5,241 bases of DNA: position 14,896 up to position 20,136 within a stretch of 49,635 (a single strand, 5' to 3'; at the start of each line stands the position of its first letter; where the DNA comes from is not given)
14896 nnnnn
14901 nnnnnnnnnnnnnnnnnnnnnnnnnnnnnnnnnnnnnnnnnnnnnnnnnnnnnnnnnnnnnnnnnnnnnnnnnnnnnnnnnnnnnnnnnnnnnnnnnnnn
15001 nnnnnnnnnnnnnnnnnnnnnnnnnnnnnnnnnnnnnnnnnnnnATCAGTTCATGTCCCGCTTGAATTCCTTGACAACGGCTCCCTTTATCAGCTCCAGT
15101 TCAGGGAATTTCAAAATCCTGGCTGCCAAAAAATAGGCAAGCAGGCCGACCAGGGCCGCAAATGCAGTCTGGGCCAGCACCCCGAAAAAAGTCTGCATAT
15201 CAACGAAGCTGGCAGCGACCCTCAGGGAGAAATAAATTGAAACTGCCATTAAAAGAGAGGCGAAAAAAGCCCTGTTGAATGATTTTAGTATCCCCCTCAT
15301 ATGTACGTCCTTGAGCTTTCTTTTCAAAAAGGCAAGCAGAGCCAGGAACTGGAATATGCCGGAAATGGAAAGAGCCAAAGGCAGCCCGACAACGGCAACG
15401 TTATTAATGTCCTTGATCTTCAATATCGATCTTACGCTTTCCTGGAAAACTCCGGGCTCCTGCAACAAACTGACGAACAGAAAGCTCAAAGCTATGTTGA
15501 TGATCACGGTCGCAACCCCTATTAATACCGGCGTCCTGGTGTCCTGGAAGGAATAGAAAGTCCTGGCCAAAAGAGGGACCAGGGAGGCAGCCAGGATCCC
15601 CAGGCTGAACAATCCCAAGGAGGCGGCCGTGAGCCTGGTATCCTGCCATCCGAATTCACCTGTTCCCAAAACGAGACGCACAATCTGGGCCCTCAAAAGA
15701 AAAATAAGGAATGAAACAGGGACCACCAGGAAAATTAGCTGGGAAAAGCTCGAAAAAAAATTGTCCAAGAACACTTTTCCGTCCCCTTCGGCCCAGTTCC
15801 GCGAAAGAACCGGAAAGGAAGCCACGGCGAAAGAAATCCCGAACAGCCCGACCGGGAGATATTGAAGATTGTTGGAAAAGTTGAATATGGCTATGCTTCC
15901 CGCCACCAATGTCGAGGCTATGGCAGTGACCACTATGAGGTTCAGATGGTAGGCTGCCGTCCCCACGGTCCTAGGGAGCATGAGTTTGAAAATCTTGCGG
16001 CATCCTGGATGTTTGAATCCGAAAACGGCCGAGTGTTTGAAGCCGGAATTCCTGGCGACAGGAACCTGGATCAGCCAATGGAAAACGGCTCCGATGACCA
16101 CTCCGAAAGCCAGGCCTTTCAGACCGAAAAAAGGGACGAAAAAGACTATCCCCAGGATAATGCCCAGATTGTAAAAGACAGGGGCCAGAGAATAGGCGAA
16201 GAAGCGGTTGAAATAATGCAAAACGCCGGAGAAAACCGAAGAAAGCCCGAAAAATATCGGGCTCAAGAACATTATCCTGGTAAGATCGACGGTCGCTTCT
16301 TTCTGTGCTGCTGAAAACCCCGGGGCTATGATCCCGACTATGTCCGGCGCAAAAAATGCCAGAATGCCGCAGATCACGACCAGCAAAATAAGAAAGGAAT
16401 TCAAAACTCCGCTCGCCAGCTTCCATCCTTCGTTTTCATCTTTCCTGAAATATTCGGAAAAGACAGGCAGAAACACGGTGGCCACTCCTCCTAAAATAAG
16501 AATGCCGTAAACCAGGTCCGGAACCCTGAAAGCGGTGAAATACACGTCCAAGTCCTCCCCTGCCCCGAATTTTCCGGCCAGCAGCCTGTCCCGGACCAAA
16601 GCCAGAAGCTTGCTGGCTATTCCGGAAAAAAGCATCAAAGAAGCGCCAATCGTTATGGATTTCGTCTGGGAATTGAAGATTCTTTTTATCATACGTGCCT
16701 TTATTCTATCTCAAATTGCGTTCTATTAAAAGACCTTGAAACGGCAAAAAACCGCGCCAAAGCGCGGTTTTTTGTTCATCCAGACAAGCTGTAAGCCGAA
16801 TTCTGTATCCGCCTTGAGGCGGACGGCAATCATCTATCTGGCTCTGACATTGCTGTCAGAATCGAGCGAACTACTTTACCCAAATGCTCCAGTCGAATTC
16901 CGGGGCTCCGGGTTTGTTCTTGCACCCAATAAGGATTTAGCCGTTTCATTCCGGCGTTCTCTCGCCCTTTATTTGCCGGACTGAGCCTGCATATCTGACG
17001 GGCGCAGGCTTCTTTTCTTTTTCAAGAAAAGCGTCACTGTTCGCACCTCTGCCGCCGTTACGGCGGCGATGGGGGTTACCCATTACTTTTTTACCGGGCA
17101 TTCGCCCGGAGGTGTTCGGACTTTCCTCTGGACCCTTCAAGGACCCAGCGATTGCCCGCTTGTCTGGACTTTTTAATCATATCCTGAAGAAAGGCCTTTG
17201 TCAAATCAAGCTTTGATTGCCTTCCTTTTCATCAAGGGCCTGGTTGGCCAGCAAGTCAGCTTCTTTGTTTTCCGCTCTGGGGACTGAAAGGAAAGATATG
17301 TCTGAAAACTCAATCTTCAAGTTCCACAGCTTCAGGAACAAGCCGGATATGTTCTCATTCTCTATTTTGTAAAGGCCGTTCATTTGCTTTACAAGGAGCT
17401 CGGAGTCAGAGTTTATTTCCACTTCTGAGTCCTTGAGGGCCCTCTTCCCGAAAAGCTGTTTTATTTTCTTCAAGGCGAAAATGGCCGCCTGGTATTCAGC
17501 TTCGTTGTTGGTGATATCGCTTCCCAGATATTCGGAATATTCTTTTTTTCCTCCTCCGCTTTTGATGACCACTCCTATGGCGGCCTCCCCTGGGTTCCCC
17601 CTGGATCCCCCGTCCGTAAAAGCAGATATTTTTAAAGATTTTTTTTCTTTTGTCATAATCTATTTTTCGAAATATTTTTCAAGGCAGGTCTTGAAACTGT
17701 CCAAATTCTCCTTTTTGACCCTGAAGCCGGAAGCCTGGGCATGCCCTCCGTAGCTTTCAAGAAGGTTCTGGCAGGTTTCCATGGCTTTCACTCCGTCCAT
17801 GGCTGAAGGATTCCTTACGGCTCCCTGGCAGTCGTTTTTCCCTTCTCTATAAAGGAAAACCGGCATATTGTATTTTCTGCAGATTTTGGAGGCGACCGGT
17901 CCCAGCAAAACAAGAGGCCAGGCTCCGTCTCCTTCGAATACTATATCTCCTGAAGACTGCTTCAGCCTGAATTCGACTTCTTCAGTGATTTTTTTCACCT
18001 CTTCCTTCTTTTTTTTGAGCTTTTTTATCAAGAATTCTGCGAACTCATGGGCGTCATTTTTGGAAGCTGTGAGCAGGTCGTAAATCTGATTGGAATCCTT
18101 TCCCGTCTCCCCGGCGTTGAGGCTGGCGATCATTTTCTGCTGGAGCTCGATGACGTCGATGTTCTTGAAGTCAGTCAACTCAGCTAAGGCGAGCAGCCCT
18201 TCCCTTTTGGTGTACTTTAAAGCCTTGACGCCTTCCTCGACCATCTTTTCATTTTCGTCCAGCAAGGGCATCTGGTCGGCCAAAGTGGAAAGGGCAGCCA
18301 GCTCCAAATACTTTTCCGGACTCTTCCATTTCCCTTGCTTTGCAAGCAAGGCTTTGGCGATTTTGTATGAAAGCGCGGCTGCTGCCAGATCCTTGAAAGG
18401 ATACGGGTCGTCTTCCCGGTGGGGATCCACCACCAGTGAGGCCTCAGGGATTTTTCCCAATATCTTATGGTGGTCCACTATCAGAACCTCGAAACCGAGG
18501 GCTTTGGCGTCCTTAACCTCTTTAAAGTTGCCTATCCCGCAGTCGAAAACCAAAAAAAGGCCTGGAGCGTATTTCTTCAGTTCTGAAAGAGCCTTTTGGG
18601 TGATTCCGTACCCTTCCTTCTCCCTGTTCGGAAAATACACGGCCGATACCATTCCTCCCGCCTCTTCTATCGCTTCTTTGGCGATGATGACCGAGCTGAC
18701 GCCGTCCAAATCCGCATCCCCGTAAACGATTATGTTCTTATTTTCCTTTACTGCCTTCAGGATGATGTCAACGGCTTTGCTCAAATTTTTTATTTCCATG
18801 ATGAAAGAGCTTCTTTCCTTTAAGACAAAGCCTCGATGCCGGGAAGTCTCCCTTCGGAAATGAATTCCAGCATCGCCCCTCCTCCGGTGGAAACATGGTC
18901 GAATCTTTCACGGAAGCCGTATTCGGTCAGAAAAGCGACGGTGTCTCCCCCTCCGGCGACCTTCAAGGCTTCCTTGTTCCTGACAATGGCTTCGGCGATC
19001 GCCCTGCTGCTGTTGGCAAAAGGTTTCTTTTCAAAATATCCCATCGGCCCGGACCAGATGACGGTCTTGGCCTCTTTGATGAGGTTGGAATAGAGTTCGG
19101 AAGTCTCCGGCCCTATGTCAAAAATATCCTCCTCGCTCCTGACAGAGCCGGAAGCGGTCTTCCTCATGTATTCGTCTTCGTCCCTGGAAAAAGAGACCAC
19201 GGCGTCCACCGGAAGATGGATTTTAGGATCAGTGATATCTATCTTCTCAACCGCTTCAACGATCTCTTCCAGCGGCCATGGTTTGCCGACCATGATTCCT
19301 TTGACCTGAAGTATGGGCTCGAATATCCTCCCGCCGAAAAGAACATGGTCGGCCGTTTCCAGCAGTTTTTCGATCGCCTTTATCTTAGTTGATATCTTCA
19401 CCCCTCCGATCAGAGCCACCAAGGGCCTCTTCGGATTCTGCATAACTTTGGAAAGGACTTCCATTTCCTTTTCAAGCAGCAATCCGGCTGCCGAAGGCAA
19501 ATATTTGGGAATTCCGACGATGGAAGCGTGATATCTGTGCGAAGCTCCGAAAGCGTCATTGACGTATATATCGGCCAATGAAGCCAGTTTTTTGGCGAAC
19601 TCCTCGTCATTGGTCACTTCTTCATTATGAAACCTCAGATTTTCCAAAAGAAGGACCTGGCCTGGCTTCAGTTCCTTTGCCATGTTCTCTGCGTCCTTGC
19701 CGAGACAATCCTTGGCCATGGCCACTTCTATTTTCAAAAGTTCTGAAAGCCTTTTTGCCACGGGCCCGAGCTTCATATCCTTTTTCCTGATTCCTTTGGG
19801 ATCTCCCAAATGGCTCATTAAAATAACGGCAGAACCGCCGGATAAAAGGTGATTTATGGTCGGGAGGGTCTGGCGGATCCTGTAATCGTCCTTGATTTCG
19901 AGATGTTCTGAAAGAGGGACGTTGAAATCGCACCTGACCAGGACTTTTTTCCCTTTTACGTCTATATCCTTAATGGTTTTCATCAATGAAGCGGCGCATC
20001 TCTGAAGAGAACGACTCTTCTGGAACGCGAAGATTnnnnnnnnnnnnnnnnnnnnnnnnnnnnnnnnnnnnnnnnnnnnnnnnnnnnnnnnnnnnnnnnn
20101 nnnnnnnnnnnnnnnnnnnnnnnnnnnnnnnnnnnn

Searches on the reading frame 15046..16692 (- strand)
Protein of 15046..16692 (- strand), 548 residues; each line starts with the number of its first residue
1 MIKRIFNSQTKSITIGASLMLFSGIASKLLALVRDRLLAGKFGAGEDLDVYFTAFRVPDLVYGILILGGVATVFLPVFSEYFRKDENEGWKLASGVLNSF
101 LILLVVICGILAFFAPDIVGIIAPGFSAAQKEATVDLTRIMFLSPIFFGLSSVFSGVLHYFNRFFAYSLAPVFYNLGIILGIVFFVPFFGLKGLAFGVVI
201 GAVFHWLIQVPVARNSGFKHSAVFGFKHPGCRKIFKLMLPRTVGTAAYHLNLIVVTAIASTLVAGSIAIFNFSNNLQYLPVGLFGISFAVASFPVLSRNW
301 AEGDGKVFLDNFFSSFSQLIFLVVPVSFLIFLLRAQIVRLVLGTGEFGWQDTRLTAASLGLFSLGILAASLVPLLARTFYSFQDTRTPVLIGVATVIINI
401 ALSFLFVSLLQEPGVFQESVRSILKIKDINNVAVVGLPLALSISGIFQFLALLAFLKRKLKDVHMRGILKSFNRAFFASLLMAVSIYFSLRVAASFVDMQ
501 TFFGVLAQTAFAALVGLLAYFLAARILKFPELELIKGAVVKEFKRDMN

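Call 47: search_protein_families(library=pfam, proteins=[window:15046-16692:-], max_evalue=0.00001)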
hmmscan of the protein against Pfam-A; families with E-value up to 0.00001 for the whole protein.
window:15046-16692:- (548 aa): 1 family
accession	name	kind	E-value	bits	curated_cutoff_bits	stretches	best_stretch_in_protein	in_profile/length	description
PF03023.19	MurJ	-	1.8e-92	310.7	27.4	1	39-501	2-445/451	Lipid II flippase MurJ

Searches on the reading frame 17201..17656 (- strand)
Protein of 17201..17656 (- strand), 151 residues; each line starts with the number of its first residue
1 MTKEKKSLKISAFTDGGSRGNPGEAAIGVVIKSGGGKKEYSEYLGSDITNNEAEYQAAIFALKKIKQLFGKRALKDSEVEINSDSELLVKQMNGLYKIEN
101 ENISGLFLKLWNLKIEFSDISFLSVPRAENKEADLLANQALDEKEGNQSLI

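Call 47: search_protein_families(library=pfam, proteins=[window:17201-17656:-], max_evalue=0.00001)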
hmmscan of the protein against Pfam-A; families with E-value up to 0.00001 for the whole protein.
window:17201-17656:- (151 aa): 2 families
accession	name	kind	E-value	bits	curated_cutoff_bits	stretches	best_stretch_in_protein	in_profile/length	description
PF13456.12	RVT_3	-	3.2e-14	53.3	21.6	1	14-140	2-123/123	Reverse transcriptase-like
PF00075.30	RNase_H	-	3.3e-12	47.2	25.8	1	11-139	5-138/141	RNase H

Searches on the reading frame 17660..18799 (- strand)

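Call 47: search_protein_families(library=pfam, proteins=[window:17660-18799:-], max_evalue=0.00001)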
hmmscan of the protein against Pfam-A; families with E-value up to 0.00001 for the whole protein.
window:17660-18799:- (379 aa): 2 families
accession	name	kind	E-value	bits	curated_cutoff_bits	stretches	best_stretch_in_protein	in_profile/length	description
PF01368.27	DHH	-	8.7e-16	58.8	28.1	1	22-171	1-124/125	DHH family, N-terminal domain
PF02272.25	DHHA1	-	1.9e-07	31.9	25.9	1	299-378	18-101/102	DHHA1 domain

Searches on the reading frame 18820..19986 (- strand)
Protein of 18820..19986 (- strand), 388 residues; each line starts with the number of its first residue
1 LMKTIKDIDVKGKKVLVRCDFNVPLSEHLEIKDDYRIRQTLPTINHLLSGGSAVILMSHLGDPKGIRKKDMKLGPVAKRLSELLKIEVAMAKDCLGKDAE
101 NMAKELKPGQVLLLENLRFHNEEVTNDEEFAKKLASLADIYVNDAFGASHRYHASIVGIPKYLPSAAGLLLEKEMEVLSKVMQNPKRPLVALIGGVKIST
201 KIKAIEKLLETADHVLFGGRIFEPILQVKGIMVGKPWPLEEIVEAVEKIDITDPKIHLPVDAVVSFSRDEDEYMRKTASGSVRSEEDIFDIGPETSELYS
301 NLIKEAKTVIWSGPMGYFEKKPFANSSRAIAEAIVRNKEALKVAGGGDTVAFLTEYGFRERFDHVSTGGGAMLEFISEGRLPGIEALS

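Call 47: search_protein_families(library=pfam, proteins=[window:18820-19986:-], max_evalue=0.00001)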
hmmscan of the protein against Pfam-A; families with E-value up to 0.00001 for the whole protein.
window:18820-19986:- (388 aa): 1 family
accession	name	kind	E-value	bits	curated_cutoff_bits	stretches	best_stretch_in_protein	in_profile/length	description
PF00162.24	PGK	-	1.7e-136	455.6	27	1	5-377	1-377/379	Phosphoglycerate kinase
